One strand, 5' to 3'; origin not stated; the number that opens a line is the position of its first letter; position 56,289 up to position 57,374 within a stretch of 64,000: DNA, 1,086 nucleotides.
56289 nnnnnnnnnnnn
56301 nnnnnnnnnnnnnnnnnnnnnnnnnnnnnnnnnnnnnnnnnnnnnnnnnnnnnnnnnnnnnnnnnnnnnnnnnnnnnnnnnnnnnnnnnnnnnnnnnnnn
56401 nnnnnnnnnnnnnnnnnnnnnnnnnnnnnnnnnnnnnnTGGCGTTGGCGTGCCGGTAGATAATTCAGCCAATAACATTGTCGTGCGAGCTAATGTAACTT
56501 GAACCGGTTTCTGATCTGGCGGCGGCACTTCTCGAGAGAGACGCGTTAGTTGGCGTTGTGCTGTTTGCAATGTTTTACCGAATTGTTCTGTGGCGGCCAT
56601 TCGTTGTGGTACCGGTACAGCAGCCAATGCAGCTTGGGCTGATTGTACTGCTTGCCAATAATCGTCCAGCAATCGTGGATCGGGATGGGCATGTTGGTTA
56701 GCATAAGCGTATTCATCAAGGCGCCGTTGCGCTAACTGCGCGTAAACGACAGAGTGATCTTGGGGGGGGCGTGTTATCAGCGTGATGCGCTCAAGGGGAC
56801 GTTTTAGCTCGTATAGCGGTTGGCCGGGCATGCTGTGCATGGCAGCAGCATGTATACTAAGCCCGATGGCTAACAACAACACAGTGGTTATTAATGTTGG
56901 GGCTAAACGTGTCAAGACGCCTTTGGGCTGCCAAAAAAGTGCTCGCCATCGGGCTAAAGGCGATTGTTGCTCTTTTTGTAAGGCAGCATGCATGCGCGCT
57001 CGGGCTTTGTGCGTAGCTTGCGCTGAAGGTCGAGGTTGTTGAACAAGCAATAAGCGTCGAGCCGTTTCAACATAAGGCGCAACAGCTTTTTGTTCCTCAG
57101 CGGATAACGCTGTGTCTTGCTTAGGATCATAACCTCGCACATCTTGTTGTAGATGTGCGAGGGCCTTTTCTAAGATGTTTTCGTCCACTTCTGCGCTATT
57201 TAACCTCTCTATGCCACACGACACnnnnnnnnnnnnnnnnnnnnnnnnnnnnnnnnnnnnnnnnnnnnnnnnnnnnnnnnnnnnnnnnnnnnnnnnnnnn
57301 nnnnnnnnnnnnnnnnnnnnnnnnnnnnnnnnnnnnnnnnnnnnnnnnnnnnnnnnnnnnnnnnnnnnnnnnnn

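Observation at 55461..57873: ECF sigma / anti-sigma pair where the anti-sigma factor carries a ~330-aa domain built from ~17 near-identical 42-bp tandem repeats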

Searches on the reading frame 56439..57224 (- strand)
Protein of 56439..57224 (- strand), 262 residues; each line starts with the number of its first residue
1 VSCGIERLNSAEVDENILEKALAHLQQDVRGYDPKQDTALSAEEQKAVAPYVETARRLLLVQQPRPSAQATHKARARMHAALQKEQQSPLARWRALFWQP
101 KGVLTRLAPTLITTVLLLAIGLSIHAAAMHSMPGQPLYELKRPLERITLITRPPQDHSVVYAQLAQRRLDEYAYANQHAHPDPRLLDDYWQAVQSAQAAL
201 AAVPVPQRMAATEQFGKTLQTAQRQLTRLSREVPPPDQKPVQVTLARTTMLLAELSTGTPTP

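Call 8: search_solved_structures(query=window:56451-57224:-, max_evalue=10, show_alignments=2)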
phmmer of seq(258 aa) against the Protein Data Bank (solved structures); distinct sequences matched with E-value up to 10: 0.

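Call 10: find_homologous_proteins(query=window:56451-57224:-, max_evalue=0.01)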
Query seq(258 aa): 4012 candidates shared short words with the query, none scored E <= 0.01.

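Call 20: search_protein_representatives(protein=window:56439-57224:-)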
Query: 262 residues. Proteins with E-value up to 0.001 (for the whole library): 300; up to 1e-10: 4; up to 1e-30: 0. The best 150 are listed.
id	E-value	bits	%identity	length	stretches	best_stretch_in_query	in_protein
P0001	1.8e-30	123.0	49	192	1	13-157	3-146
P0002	3.9e-30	121.9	37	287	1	12-260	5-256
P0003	5.0e-30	121.5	37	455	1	12-262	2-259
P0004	2.1e-12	63.9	38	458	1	12-173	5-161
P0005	1.2e-09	54.9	38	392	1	84-238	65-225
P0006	1.6e-09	54.4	34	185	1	14-191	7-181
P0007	3.0e-09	53.5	33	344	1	56-239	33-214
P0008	1.3e-08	51.5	30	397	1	50-248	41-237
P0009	1.4e-08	51.4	33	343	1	64-239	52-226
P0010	1.5e-08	51.3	30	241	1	32-248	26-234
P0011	2.8e-08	50.4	31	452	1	15-207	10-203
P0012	2.9e-08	50.3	31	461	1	47-260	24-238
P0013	3.1e-08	50.2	32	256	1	34-202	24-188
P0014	3.3e-08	50.1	30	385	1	47-244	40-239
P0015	3.7e-08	49.9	39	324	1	42-178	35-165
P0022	1.8e-07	47.7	32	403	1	62-191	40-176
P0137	4.7e-05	39.8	31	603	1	16-156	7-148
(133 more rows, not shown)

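Call 32: search_solved_structures(query=A2, max_evalue=10, show_alignments=3)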
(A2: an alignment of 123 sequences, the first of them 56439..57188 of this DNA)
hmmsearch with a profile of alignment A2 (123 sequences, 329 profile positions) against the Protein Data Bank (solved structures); distinct sequences matched with E-value up to 10: 30.
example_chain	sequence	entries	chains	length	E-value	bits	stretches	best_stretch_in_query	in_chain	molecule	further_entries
6dxo_D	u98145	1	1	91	0.0015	21.5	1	5-76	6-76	BldN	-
4tql_A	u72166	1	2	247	0.026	17.4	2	157-228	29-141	Three helix bundle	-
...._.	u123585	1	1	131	0.03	17.2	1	160-241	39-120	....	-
8zvk_A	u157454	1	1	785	0.044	16.7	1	250-308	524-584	AaBgIC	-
5oej_B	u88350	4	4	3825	0.12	15.2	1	188-304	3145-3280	Tra1 subunit within the chromatin modifying complex SAGA | Transcription-associated protein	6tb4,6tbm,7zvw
5tgw_A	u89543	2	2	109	0.13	15.1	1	153-247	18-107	PS1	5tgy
4uos_A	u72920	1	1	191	0.18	14.7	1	156-248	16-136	DESIGNED HELICAL BUNDLE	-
9dm3_A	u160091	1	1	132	0.18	14.6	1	159-248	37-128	naphthalenediimide binding protein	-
7qv3_v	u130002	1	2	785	0.28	14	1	169-262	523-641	Endonuclease MutS2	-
5cwo_A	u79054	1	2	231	0.32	13.9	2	156-249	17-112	Designed helical repeat protein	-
9cte_A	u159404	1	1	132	0.34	13.8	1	160-241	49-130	De novo protein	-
9dir_A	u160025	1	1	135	0.47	13.3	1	164-249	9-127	ChuA binding protein G7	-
6q3q_A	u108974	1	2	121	0.53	13.1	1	11-73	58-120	Outer envelope protein 64, mitochondrial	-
8qpp_W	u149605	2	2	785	0.64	12.9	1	169-262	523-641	Endonuclease MutS2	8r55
6z35_A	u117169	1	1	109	0.75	12.6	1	149-247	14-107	Maquette 2-1ip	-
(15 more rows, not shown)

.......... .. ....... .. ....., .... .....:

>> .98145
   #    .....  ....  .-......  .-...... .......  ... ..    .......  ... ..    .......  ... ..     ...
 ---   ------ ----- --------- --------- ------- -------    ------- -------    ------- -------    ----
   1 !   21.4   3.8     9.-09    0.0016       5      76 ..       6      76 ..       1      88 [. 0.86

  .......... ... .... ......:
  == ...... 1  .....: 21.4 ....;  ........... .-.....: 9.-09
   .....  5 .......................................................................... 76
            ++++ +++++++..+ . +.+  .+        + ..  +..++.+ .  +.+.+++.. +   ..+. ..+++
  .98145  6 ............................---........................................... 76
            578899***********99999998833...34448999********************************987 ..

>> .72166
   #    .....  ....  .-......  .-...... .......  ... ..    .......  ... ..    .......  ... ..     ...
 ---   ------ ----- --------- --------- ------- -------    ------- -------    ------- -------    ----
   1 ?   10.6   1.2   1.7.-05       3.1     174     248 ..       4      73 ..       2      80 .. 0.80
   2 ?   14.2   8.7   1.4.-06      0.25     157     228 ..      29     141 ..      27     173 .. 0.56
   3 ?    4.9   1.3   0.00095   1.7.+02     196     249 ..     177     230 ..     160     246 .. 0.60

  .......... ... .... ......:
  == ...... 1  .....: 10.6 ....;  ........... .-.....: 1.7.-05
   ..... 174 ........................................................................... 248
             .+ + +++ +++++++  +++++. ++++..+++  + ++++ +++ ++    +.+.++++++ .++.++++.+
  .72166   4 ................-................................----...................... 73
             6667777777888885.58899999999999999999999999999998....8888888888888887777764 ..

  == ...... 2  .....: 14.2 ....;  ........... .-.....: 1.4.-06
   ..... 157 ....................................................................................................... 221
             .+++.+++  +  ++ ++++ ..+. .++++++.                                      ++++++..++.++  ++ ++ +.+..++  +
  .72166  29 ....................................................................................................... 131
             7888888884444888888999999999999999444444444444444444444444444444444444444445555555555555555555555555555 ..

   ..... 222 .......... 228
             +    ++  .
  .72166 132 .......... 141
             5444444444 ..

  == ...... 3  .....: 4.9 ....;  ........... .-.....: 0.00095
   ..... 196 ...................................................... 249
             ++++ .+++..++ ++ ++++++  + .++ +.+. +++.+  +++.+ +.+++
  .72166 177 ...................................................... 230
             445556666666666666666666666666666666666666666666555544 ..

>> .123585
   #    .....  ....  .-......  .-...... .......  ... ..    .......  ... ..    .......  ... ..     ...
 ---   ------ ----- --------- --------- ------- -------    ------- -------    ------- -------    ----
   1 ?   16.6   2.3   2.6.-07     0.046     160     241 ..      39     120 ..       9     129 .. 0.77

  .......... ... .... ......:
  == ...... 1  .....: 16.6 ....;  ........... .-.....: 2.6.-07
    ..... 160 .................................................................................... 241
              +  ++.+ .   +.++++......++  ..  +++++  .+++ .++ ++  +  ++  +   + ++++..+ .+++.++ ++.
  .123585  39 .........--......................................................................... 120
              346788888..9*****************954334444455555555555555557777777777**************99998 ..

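Call 33: search_protein_families(library=pfam, alignment_id=A2, max_evalue=0.001)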
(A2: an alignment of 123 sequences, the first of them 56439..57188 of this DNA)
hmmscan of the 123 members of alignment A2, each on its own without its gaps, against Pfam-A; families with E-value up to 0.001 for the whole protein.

A. member 1, window:56439-57188:- (250 aa): 1 family
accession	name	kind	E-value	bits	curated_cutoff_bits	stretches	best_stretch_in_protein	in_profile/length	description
PF18915.5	DUF5667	-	5.5e-05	23.9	27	1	120-216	3-91/99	Domain of unknown function (DUF5667)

B. families by the number of members that match (of 123 scanned): 9 families
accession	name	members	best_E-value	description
PF18915.5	DUF5667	122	1.7e-19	Domain of unknown function (DUF5667)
PF18914.6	DUF5666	7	6.6e-47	Domain of unknown function (DUF5666)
PF14321.11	DUF4382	2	6.6e-21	Domain of unknown function (DUF4382)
PF08239.17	SH3_3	1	1.7e-14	Bacterial SH3 domain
PF06347.19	SH3_4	1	2.7e-06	Bacterial SH3 domain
PF18348.7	SH3_16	1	9.5e-06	Bacterial dipeptidyl-peptidase Sh3 domain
PF00482.28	T2SSF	1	2.1e-05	Type II secretion system (T2SS), protein F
PF13478.12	XdhC_C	1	0.00057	XdhC Rossmann domain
PF07788.17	PDDEXK_10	1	0.00085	PD-(D/E)XK nuclease superfamily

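Call 38: predict_structure(alignment_id=A2)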
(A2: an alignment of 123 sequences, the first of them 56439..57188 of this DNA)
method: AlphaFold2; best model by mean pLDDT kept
length: 250 residues; sequences in the alignment: 123
mean_pLDDT: 91.8   pTM: 0.62
mean pLDDT of the five models: 91.8, 91.4, 91.4, 90.9, 90.6
residues with pLDDT >= 90: 211; 70-90: 16; 50-70: 22; < 50: 1
segments of 3 or more residues with pLDDT < 50: none
pLDDT, mean of each block of 10 residues (from residue 1): 96 96 97 98 96 94 93 69 56 79 94 91 93 96 97 98 95 98 97 96 97 98 97 98 76
secondary structure, 60 per line:
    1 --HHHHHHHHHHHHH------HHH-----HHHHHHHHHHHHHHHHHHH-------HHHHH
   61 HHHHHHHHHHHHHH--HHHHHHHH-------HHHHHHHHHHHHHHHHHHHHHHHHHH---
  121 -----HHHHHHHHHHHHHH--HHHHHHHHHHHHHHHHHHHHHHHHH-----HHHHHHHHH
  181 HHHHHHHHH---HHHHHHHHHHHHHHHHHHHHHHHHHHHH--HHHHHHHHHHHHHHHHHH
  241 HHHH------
elements in order: H3-15 H30-48 H56-74 H77-84 H92-117 H126-139 H142-166 H172-189 H193-220 H223-244

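Call 42: fold_search(model_id=the predicted structure, library=pdb)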
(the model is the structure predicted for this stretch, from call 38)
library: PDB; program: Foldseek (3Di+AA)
matches with E <= 10: 666; with E <= 0.001: 0
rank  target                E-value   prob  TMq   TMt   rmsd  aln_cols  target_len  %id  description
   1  5hf3_A                4.8e-02  0.72  0.19  0.20  18.2       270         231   14  Crystal structure of C-terminal modified Tau peptide-hybrid 201D with 14-3-3sigma (released 2016-01-27)
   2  6w0l_A                5.0e-02  0.69  0.19  0.20  18.3       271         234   13  Henipavirus W protein interacts with 14-3-3 to modulate host gene expression (released 2020-04-22)
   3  8b2i_A                5.0e-02  0.69  0.19  0.20  18.3       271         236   13  Ternary structure of 14-3-3s, ERRg phosphopeptide and dual-reactive compound 4 (released 2023-03-29)
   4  5n75_A                5.2e-02  0.66  0.19  0.20  18.5       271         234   13  14-3-3 sigma in complex with TAZ pS89 peptide (released 2017-07-19)
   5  7obk_A                5.8e-02  0.69  0.19  0.20  18.2       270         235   13  Crystal structure of 14-3-3 sigma in complex with PKR phosphopeptide (released 2022-05-04)
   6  6xxc_A                5.8e-02  0.66  0.19  0.20  18.3       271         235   13  Ternary complex of 14-3-3 sigma (C38N), Estrogen Related Receptor gamma (DBD) phosphopeptide, and disulfide PPI stabil (released 2020-11-18)
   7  5mhc_A                6.1e-02  0.66  0.19  0.20  18.2       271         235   14  Crystal structure of 14-3-3sigma and a p53 C-terminal 12-mer synthetic phosphopeptide (released 2017-10-04)
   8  8vsl_A                6.4e-02  0.66  0.19  0.20  18.2       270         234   14  Binary structure of 14-3-3 sigma and ARAF phosphopeptide (pS214) (released 2025-03-19)
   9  8bjn_A                6.4e-02  0.63  0.19  0.20  18.5       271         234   13  Ternary structure of 14-3-3s, ERRg phosphopeptide and dual-reactive compound 6 (released 2023-03-29)
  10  6zve_A                6.4e-02  0.60  0.18  0.20  18.3       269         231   14  14-3-3 Sigma in complex with phosphorylated Gab2pT391 peptide - 1h incubation (released 2021-08-04)
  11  6y3o_A                6.7e-02  0.60  0.19  0.20  18.2       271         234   14  14-3-3 Sigma in complex with phosphorylated CAMKK2 peptide (released 2020-10-14)
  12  9fs4_A                7.0e-02  0.66  0.19  0.21  18.4       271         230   13  Crystal structure of 14-3-3 sigma in complex with Tau pS214 peptide and covalent stabilizer LD12 (released 2025-07-02)
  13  8rrl_B                7.4e-02  0.87  0.20  0.21  18.8       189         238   11  14-3-3 sigma complexed with a phosphopeptide optimized for a Fusicoccin-mediated stabilization of the complex (released 2025-02-12)
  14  3lw1_A                7.4e-02  0.63  0.20  0.21  18.2       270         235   13  Binary complex of 14-3-3 sigma and p53 pT387-peptide (released 2010-03-23)
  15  3p1p_A                7.7e-02  0.60  0.19  0.20  18.2       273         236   12  Crystal structure of human 14-3-3 sigma C38N/N166H in complex with TASK-3 peptide (released 2011-10-12)
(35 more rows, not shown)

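Call 47: find_encoding_contigs(protein=P0022, flank=3000, max_places=3)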
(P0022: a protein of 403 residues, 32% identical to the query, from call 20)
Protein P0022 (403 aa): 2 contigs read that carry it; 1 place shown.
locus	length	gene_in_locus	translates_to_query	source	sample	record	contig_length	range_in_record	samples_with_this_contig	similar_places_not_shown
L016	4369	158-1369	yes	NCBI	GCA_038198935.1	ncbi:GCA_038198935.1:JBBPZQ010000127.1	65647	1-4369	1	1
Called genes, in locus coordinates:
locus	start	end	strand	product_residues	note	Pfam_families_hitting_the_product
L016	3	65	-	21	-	?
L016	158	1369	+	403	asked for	PF18915:DUF5667, PF18914:DUF5666 (weak)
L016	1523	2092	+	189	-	-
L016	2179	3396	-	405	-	PF13485:Peptidase_MA_2 (weak)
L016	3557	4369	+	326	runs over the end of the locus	PF00753:Lactamase_B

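Call 48: find_encoding_contigs(protein=P0137, flank=3000, max_places=3)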
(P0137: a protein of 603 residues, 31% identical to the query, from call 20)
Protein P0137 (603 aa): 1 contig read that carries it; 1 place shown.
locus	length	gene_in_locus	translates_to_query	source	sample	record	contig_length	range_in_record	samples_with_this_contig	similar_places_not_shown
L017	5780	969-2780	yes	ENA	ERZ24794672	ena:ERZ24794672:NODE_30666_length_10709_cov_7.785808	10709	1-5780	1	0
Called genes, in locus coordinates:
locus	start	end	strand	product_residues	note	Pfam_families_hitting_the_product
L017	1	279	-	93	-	?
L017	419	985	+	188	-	PF04542:Sigma70_r2, PF08281:Sigma70_r4_2, PF04545:Sigma70_r4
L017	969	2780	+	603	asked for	PF18915:DUF5667, PF18914:DUF5666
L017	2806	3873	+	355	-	PF18914:DUF5666 (faint)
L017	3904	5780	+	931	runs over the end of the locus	-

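Call 49: find_encoding_contigs(protein=P0004, flank=3000, max_places=3)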
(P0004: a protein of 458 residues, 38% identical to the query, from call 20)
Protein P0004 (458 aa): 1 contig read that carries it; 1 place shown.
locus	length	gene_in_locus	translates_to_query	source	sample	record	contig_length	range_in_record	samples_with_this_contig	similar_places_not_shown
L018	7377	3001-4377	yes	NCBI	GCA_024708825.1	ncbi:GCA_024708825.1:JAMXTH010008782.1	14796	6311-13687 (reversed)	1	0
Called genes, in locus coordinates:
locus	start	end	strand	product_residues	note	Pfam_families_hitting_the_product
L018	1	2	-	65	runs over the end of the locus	-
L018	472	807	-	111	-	-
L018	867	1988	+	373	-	-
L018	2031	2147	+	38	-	-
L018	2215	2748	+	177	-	PF04542:Sigma70_r2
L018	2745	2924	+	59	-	-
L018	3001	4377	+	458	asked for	PF18915:DUF5667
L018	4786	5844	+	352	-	-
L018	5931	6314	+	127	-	PF19802:DUF6285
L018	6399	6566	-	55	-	-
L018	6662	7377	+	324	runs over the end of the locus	PF02771:Acyl-CoA_dh_N, PF02770:Acyl-CoA_dh_M, PF00441:Acyl-CoA_dh_1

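Call 50: find_related_loci(query=window:56439-57188:-, collection=metagenome_contigs, flank=4000)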
Query window:56439-57188:- (250 aa) in metagenome_contigs; peptide patterns used: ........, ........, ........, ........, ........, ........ (x = any residue, [..] = any of these).
141 stretches matched a pattern, but none encodes a relative of the query by tblastn (E <= 1e-3).

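Call 52: find_related_loci(query=A5, collection=metagenome_contigs, flank=4000)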
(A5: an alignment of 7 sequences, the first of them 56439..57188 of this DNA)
Query A5 (250 aa) in metagenome_contigs; peptide patterns used: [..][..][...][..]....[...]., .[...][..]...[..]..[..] (x = any residue, [..] = any of these).
240 stretches matched a pattern; 4 encode a relative of the query (tblastn E <= 1e-3); 4 distinct loci.
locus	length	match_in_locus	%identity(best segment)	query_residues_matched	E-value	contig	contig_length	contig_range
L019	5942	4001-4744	35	1-243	2e-37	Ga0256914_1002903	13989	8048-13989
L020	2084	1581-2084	43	2-171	3e-30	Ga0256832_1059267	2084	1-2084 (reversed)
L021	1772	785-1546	33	1-249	9e-30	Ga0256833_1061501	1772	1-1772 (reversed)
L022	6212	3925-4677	34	1-248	5e-29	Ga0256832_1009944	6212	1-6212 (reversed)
